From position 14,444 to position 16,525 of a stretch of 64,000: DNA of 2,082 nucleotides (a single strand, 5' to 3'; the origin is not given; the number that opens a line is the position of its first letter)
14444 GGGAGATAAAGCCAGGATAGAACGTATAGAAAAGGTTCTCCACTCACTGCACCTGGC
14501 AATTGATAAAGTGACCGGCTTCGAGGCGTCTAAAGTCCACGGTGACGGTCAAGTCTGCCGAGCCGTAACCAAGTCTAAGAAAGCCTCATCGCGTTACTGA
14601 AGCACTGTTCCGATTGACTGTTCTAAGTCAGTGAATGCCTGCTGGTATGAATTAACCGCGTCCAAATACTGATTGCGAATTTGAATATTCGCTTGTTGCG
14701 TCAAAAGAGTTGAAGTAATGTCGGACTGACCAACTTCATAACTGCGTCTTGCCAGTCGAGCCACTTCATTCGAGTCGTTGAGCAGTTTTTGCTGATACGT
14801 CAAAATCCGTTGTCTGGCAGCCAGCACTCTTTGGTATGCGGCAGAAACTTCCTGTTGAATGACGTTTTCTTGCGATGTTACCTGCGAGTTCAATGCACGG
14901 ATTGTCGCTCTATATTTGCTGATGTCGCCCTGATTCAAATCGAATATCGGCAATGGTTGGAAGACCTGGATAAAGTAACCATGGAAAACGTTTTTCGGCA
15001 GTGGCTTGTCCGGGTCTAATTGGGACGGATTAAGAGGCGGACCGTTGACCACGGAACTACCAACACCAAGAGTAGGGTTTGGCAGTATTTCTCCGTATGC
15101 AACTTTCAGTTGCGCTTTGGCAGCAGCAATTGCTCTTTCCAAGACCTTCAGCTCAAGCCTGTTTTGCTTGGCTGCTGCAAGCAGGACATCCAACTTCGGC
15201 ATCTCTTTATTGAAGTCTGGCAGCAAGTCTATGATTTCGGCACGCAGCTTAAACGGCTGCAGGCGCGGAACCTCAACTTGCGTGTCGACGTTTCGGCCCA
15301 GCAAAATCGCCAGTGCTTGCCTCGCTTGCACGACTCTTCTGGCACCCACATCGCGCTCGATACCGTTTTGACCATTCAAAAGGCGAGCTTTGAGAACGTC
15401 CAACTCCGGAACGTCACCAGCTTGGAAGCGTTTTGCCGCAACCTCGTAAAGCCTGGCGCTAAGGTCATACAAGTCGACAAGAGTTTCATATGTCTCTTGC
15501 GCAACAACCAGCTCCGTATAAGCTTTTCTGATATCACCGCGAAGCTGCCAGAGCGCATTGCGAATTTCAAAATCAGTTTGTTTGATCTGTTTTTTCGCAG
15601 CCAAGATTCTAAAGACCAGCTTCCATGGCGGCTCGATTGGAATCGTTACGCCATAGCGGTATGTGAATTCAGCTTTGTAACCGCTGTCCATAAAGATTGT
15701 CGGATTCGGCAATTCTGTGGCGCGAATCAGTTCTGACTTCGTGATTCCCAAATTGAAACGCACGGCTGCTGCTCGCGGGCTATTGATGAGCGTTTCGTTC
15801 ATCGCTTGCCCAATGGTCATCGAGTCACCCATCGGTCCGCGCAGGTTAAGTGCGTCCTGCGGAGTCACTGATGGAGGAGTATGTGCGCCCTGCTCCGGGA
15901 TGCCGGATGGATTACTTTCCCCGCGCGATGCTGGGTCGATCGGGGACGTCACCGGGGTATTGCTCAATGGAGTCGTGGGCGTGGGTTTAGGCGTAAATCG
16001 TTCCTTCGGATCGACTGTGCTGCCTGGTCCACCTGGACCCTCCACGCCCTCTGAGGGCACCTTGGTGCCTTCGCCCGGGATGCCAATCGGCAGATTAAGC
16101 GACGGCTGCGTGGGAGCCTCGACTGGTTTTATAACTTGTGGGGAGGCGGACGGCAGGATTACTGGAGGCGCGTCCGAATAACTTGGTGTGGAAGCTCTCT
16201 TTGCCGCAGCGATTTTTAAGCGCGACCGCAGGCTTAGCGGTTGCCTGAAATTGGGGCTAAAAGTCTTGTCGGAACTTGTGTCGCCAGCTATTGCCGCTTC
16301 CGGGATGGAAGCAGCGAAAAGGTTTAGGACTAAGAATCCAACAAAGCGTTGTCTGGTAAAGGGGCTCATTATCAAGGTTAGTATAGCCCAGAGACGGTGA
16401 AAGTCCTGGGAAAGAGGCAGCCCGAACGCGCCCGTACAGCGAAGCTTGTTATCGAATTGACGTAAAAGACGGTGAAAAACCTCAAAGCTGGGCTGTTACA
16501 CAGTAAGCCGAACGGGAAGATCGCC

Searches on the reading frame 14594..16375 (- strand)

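Call 76: search_protein_families(library=pfam, proteins=[window:14594-16375:-], max_evalue=0.001)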
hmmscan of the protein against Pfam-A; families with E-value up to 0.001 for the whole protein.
window:14594-16375:- (593 aa): 1 family
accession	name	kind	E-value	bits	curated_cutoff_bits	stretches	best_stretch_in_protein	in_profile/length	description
PF02321.23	OEP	-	4.6e-35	121.6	22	2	398-589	4-187/187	Outer membrane efflux protein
